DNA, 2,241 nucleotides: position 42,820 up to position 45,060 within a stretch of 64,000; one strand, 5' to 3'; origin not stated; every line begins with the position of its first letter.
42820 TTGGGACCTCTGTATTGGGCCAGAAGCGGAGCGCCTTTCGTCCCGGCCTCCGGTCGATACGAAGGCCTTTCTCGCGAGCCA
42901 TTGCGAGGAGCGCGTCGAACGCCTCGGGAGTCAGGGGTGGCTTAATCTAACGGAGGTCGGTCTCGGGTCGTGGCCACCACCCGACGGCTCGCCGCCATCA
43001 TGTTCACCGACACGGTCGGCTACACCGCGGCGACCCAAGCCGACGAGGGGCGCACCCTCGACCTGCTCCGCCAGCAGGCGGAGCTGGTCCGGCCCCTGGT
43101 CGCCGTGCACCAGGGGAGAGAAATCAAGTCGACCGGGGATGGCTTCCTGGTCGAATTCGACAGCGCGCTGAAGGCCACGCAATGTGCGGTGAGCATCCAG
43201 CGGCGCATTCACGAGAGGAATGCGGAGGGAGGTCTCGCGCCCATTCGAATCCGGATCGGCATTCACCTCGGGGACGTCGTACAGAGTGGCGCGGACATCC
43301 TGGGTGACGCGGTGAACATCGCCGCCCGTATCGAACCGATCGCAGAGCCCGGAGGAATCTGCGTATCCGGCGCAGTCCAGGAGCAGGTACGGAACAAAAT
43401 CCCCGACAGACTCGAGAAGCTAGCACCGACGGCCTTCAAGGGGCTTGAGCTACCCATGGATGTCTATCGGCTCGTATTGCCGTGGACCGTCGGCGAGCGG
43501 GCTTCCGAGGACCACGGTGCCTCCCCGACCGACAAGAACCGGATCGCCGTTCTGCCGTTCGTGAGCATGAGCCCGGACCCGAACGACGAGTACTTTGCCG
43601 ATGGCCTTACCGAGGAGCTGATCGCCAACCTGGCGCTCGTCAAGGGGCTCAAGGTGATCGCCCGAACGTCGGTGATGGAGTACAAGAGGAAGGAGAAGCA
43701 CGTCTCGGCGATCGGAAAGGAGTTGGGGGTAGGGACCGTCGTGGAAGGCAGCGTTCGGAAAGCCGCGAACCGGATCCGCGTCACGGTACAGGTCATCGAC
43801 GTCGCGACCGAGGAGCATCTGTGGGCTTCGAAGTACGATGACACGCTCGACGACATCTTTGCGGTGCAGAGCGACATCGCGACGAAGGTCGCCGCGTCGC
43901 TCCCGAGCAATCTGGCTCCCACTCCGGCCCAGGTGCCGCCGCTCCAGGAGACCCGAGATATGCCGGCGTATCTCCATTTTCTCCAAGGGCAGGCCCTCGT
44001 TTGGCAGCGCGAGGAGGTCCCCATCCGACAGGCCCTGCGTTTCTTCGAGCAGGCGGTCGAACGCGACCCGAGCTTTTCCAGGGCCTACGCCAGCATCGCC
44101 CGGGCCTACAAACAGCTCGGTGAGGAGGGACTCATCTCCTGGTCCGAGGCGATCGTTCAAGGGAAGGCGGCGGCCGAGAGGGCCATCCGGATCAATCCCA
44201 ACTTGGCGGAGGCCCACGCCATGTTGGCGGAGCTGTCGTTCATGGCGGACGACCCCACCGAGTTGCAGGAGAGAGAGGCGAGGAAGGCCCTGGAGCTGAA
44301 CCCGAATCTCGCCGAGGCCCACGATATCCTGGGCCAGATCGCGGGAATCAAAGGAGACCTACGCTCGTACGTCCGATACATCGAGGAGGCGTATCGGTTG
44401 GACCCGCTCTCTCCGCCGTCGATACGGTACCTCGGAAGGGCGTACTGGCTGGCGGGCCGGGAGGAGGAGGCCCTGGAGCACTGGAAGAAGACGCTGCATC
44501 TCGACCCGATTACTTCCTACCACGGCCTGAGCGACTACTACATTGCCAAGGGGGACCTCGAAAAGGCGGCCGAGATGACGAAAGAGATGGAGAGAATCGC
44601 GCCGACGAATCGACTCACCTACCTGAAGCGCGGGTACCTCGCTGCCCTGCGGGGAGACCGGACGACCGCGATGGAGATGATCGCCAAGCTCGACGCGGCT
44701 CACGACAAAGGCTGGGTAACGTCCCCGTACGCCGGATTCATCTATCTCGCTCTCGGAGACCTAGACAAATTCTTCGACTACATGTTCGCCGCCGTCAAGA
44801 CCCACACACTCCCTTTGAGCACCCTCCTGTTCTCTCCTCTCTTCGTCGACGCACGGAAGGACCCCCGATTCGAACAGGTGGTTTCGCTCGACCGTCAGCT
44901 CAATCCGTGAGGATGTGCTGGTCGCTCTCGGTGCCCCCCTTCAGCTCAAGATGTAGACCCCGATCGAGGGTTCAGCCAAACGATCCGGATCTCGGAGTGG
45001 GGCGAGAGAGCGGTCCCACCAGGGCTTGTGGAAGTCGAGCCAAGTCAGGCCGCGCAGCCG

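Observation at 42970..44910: Bacterial-type class III nucleotidyl cyclase-TolB_N-TPR protein in an archaeal accessory region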

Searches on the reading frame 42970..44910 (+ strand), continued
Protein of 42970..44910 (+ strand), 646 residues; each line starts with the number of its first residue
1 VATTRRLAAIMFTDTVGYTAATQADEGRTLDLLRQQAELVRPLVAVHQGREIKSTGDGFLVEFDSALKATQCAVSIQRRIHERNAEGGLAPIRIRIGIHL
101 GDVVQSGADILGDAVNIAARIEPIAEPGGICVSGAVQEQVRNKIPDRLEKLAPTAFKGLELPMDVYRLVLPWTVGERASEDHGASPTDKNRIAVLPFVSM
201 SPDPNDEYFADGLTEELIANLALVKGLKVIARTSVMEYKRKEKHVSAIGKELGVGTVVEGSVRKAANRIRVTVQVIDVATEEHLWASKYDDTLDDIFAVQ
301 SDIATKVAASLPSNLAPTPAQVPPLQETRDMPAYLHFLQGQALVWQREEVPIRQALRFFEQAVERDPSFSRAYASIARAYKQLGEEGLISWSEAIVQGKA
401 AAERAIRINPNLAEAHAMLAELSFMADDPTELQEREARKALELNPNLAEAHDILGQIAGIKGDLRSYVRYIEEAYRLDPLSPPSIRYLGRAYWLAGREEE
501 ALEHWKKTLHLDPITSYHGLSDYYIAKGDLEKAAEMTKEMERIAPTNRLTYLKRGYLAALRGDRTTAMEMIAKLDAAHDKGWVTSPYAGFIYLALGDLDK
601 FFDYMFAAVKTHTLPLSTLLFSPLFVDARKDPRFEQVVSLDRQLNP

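Call 38: search_protein_families(library=ncbifam, proteins=[window:42970-44910:+], max_evalue=0.1)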
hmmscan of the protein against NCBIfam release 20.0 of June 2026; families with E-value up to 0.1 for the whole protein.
window:42970-44910:+ (646 aa): 20 families
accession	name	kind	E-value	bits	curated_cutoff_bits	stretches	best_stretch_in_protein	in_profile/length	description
NF058673.1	LipAdnlyCyLipJMY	equivalog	5.6e-22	78.1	800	1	3-141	291-423/449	bifunctional lipase/adenylate cyclase LipJ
NF009037.0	PRK12370.1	equivalog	9.1e-19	67.2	589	2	189-427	121-352/553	HilA/EilA family virulence transcriptional regulator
TIGR04510.1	mod_pep_cyc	subfamily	2.2e-18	66.2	400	2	243-573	305-624/814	putative peptide modification system cyclase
TIGR02917.1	PEP_TPR_lipo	equivalog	2.1e-12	45.8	312.2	2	438-574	489-627/899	XrtA/PEP-CTERM system TPR-repeat protein PrsT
TIGR02521.1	type_IV_pilW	equivalog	3.2e-09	36.7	154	2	397-575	49-230/234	type IV pilus biogenesis/stability protein PilW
NF040959.1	MamA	equivalog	3.4e-09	36.5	200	1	398-512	90-203/204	magnetosome protein MamA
NF007540.1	PRK10153.1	equivalog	5e-09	35.5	400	1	205-380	221-388/516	lysine decarboxylation/transport transcriptional activator CadC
NF033762.1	social_mot_Tgl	equivalog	8e-09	35.2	225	1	401-576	53-232/252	social motility TPR repeat lipoprotein Tgl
TIGR03903.1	TOMM_kin_cyc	equivalog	3.8e-07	28.3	705.75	1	18-144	302-440/1267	TOMM system kinase/cyclase fusion protein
NF047558.1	TPR_END_plus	domain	2.7e-05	24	32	0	489-514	6-31/56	TPR end-of-group domain-containing protein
TIGR03939.1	PGA_TPR_OMP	equivalog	3.5e-05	22.2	366.65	2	456-571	61-177/800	poly-beta-1,6 N-acetyl-D-glucosamine export porin PgaA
NF009638.0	PRK13165.1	equivalog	5.6e-05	22.7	186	1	233-298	41-104/161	cytochrome c maturation protein CcmE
NF002725.1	PRK02603.1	equivalog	0.0094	16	143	0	353-411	89-152/173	photosystem I assembly protein Ycf3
NF008757.0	PRK11788.1-5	equivalog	0.015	14.5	363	1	354-542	125-311/388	lipopolysaccharide assembly protein LapB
NF040561.1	PrimPol_Msp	equivalog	0.015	13.9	200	1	352-423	41-95/515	CRISPR-associated primase-polymerase type A1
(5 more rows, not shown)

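Call 49: predict_structure(alignment_id=A2)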
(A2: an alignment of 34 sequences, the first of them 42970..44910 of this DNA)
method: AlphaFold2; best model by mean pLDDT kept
length: 646 residues; sequences in the alignment: 34
mean_pLDDT: 79.8   pTM: 0.64
mean pLDDT of the five models: 79.8, 77.7, 76.1, 74.6, 74.1
residues with pLDDT >= 90: 198; 70-90: 311; 50-70: 100; < 50: 37
segments of 3 or more residues with pLDDT < 50: 1-4, 13-22, 174-185, 234-242
pLDDT, mean of each block of 10 residues (from residue 1): 50 44 58 77 82 65 83 87 75 82 68 76 80 87 81 70 82 41 47 76 68 75 72 49 64 77 73 80 76 68 74 55 66 83 79 93 94 94 87 93 95 92 85 92 86 90 90 85 86 94 90 90 96 97 89 97 97 84 85 96 92 87 93 92 72
secondary structure, 60 per line:
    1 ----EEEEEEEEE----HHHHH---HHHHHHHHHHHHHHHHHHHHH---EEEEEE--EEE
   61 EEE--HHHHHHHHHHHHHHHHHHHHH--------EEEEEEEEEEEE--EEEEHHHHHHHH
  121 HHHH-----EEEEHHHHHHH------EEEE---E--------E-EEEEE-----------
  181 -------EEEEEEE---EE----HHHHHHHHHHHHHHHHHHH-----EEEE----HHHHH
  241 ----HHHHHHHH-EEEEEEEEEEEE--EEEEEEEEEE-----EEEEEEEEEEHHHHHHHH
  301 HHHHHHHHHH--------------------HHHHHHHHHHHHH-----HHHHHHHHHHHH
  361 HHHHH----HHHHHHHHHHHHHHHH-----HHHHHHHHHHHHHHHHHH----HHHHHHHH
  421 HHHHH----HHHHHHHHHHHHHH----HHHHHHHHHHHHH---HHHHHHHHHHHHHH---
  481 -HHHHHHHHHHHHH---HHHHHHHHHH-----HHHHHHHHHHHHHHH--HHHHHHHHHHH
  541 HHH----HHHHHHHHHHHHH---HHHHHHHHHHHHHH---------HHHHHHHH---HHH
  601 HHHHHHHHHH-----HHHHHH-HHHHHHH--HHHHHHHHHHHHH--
elements in order: E5-13 H18-22 H26-46 E50-55 E58-63 H66-86 E95-106 E109-112 H113-124 E130-133 H134-140 E147-150 E165-169 E188-194 H204-222 E228-231 H236-240 H245-252 E254-265 E268-277 E283-292 H293-310 H331-343 H349-365 H370-385 H391-408 H413-425 H430-443 H448-460 H464-477 H482-494 H498-507 H513-527 H530-543 H548-560 H564-577 H587-594 H598-610 H616-621 H623-629 H632-644

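Call 53: fold_search(model_id=the predicted structure, library=pdb)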
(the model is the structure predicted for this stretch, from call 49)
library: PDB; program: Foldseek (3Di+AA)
matches with E <= 10: 1657; with E <= 0.001: 468
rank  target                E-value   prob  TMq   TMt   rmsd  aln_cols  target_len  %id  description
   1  3mr7_B                6.9e-11  1.00  0.25  0.86   2.4       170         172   36  Crystal Structure of Adenylate/Guanylate Cyclase/Hydrolase from Silicibacter pomeroyi (released 2010-06-23)
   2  3mr7_A                1.3e-10  1.00  0.24  0.84   2.6       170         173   36  Crystal Structure of Adenylate/Guanylate Cyclase/Hydrolase from Silicibacter pomeroyi (released 2010-06-23)
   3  3mr7_C                6.3e-10  1.00  0.24  0.84   2.7       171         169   36  Crystal Structure of Adenylate/Guanylate Cyclase/Hydrolase from Silicibacter pomeroyi (released 2010-06-23)
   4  4wp8_B                6.6e-10  1.00  0.24  0.90   2.0       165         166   27  Crystal structure of Adenylyl cyclase Ma1120 from Mycobacterium Avium in complex with 2'5'-DD-3'-ATP and Manganese ion (released 2015-09-02)
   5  4wpa_B                1.1e-09  1.00  0.24  0.90   2.2       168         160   28  Crystal structure of Adenylyl cyclase Ma1120 from Mycobacterium Avium bound to Pyrophosphate and Calcium (released 2015-09-02)
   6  8chy                  1.4e-09  1.00  0.24  0.49  10.3       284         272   25  Crystal structure of an 8-repeat consensus TPR superhelix with Zinc. (released 2024-02-21)
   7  4wp8_A                1.4e-09  1.00  0.23  0.87   2.2       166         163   27  Crystal structure of Adenylyl cyclase Ma1120 from Mycobacterium Avium in complex with 2'5'-DD-3'-ATP and Manganese ion (released 2015-09-02)
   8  4wp9_A                1.7e-09  1.00  0.24  0.89   2.4       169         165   27  Crystal structure of Adenylyl cyclase MA1120 from Mycobacterium Avium bound to 2'5'-DD-3'-ATP, Calcium and Magnesium i (released 2015-09-02)
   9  1w3b_A                2.1e-09  1.00  0.28  0.44  13.6       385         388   17  The superhelical TPR domain of O-linked GlcNAc transferase reveals structural similarities to importin alpha. (released 2004-09-09)
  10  5d0h_A                2.2e-09  1.00  0.24  0.91   2.1       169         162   27  Crystal Structure of triple mutant (KDA to EGY) of an adenylyl cyclase Ma1120 from Mycobacterium avium in complex with (released 2016-08-10)
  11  9qhb                  2.7e-09  1.00  0.26  0.54   9.1       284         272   25  Crystal structure of 16-repeat CTPR protein with eliminated coordination sites (released 2025-10-22)
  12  5d0e_B                3.2e-09  1.00  0.24  0.89   2.0       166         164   28  Crystal Structure of an adenylyl cyclase Ma1120-Cat in complex with GTP and calcium from Mycobacterium avium (released 2016-08-10)
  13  1ybu_B                3.2e-09  1.00  0.23  0.84   2.5       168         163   33  Mycobacterium tuberculosis adenylyl cyclase Rv1900c CHD, in complex with a substrate analog. (released 2005-02-15)
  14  5d0g_A                4.1e-09  1.00  0.24  0.91   2.1       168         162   26  Crystal structure of triple mutant (KDA to EGY) of adenylyl cyclase Ma1120 from Mycobacterium avium in complex with GT (released 2016-08-10)
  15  4wp9_B                5.3e-09  1.00  0.23  0.86   2.4       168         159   27  Crystal structure of Adenylyl cyclase MA1120 from Mycobacterium Avium bound to 2'5'-DD-3'-ATP, Calcium and Magnesium i (released 2015-09-02)
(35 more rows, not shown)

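Call 59: search_protein_representatives(protein=window:42970-44910:+)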
Query: 646 residues. Proteins with E-value up to 0.001 (for the whole library): 198204; up to 1e-10: 100665; up to 1e-30: 36731. The best 150 are listed.
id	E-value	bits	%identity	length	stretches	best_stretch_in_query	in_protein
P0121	3.8e-244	828.2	28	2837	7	180-542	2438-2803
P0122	1.8e-204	697.2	39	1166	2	3-635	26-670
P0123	1.4e-202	690.9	38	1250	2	2-636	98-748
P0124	5.9e-193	659.1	28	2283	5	188-540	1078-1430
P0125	1.2e-190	651.5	41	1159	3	5-638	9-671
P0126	2.4e-189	647.2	44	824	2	4-636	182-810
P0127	1.6e-182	624.6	67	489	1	11-491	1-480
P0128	2.6e-181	620.7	50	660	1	4-639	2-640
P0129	9.0e-181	618.8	48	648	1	1-639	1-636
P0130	2.1e-178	611.0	43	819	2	3-636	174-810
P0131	1.4e-172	591.8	47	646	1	1-639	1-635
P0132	6.8e-170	582.9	48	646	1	11-638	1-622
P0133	1.4e-168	578.6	48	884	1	3-635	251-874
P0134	8.3e-167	572.7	47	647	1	4-639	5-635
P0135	3.1e-164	564.3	45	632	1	11-637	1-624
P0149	2.7e-146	505.0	43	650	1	1-639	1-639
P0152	1.4e-144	499.3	41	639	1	4-636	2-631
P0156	8.5e-142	490.1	41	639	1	4-638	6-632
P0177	9.0e-134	463.6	39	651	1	4-638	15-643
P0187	7.6e-132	457.3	39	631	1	11-639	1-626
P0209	1.3e-128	446.5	39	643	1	5-636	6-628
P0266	3.5e-122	425.3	37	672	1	4-639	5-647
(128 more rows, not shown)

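Call 60: list_cluster_members(proteins=[P0128, P0129, P0134, P0149, P0152, P0156, P0177, P0187, P0209, P0266])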
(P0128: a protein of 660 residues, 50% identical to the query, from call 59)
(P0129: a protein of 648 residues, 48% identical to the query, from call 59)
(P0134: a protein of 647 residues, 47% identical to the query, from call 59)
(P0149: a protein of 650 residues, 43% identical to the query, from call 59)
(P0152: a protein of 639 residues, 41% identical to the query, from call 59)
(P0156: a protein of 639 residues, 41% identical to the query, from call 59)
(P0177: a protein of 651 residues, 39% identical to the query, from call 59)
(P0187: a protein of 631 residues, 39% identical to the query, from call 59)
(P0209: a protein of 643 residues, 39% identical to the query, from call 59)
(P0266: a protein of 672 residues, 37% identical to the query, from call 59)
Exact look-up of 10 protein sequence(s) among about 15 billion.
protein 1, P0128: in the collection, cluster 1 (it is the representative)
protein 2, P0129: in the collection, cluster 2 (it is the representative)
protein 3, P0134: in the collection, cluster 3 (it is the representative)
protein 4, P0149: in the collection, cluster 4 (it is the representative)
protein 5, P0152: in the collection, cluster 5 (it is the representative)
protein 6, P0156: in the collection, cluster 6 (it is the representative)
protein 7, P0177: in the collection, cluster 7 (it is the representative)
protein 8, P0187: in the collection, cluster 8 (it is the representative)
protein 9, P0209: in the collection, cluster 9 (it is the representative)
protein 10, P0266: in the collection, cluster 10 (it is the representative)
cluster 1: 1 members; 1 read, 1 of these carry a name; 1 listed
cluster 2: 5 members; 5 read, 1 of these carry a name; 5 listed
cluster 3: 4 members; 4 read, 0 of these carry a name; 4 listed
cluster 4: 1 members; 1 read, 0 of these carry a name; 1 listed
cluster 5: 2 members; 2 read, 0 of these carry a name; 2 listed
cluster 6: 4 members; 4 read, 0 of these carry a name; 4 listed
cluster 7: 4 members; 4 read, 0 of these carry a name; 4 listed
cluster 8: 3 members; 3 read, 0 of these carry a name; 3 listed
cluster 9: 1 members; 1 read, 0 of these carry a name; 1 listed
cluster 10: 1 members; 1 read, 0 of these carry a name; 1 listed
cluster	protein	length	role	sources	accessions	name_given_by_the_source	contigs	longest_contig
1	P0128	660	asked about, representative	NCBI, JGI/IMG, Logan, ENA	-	class 3 adenylate cyclase/TolB-like protein/Flp pilus assembly protein TadD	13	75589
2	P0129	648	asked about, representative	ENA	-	-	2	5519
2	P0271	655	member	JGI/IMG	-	adenylate cyclase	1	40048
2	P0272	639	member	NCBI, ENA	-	-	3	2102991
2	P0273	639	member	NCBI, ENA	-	-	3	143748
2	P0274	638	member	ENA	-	-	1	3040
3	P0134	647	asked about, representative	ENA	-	-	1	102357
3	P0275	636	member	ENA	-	-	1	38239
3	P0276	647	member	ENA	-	-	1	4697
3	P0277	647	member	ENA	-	-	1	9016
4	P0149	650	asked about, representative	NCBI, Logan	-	-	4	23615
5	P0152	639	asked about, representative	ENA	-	-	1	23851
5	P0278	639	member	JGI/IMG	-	-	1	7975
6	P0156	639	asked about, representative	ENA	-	-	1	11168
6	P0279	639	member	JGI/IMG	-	-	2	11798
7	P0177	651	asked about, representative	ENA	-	-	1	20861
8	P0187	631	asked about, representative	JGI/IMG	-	-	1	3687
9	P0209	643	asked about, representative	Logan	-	-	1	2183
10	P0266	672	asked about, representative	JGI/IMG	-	-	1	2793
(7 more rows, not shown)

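Call 78: get_annotated_region(hit=H1, flank=4000)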
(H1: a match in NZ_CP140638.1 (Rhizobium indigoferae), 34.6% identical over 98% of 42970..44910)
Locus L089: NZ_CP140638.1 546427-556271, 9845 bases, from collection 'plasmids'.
description: Rhizobium indigoferae strain CIP 108029 plasmid pRinCIP108029c, complete sequence
organism: Rhizobium indigoferae (NCBI taxid 158891)
taxonomy: Bacteria; Pseudomonadota; Alphaproteobacteria; Hyphomicrobiales; Rhizobiaceae; Rhizobium; Rhizobium indigoferae
host: -; source: Indigofera amblyantha,Pure culture; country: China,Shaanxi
typing (MOB-suite, as given by PLSDB): non-mobilizable; replicon rep_cluster_841
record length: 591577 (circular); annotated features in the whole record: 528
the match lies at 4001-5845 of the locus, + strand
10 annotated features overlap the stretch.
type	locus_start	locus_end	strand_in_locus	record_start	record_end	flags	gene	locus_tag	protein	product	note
CDS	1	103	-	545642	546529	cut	-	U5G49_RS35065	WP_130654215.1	sugar ABC transporter permease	-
CDS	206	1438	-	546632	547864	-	-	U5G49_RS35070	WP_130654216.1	ABC transporter substrate-binding protein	-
CDS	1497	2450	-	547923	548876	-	-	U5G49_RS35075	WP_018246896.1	sugar phosphate isomerase/epimerase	-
CDS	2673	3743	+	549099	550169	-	-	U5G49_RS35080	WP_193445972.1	LacI family DNA-binding transcriptional regulator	GO:0006351 - DNA-templated transcription [Evidence IEA]; GO:0045892 - negative regulation of DNA-templated ...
CDS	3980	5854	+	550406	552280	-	-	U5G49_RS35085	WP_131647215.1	adenylate/guanylate cyclase domain-containing protein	-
CDS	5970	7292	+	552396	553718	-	-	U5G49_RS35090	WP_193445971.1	hypothetical protein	-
CDS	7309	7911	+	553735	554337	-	-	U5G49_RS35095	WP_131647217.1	hypothetical protein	-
CDS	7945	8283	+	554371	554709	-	-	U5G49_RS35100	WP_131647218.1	hypothetical protein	-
CDS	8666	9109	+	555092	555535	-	-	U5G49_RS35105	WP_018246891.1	acetyl-CoA carboxylase biotin carboxyl carrier protein subunit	-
CDS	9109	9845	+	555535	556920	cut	accC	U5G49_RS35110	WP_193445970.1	acetyl-CoA carboxylase biotin carboxylase subunit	GO:0006633 - fatty acid biosynthetic process [Evidence IEA]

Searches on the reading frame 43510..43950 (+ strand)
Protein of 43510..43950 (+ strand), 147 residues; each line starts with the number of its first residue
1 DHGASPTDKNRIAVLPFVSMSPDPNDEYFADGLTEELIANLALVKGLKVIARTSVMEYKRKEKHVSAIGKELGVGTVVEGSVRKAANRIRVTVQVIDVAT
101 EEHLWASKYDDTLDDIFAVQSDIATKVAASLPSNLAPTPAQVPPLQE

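Call 37: search_solved_structures(query=window:43510-43950:+, max_evalue=10, show_alignments=2)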
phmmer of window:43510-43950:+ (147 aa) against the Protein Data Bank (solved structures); distinct sequences matched with E-value up to 10: 2.
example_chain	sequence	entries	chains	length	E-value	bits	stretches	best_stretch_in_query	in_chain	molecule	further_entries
8ce8_E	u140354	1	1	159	0.13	15.7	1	55-118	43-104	Cytochrome c-type biogenesis protein CcmE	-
1sr3_A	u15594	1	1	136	0.15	15.5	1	55-118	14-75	APO-CCME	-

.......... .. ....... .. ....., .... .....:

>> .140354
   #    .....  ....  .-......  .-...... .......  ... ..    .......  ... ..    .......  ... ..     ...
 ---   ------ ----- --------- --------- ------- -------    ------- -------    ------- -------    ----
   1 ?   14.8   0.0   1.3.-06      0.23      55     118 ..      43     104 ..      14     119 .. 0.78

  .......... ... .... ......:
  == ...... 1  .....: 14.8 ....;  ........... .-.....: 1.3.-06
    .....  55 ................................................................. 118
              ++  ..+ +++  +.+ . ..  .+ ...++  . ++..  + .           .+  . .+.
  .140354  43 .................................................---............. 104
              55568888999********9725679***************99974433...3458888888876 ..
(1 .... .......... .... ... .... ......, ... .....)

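Call 85: predict_structure(alignment_id=A3)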
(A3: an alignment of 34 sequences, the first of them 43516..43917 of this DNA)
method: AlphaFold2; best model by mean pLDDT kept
length: 134 residues; sequences in the alignment: 34
mean_pLDDT: 78.2   pTM: 0.75
mean pLDDT of the five models: 78.2, 62.6, 62.1, 55.4, 41.9
residues with pLDDT >= 90: 0; 70-90: 109; 50-70: 18; < 50: 7
segments of 3 or more residues with pLDDT < 50: 51-55
pLDDT, mean of each block of 10 residues (from residue 1): 66 84 80 88 77 51 82 87 83 88 83 79 80 53
secondary structure, 60 per line:
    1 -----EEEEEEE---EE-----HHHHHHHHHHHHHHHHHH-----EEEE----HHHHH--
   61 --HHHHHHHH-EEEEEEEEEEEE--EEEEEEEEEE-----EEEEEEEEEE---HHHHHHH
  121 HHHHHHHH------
elements in order: E6-12 H23-40 E46-49 H54-58 H63-70 E72-83 E86-95 E101-110 H114-128
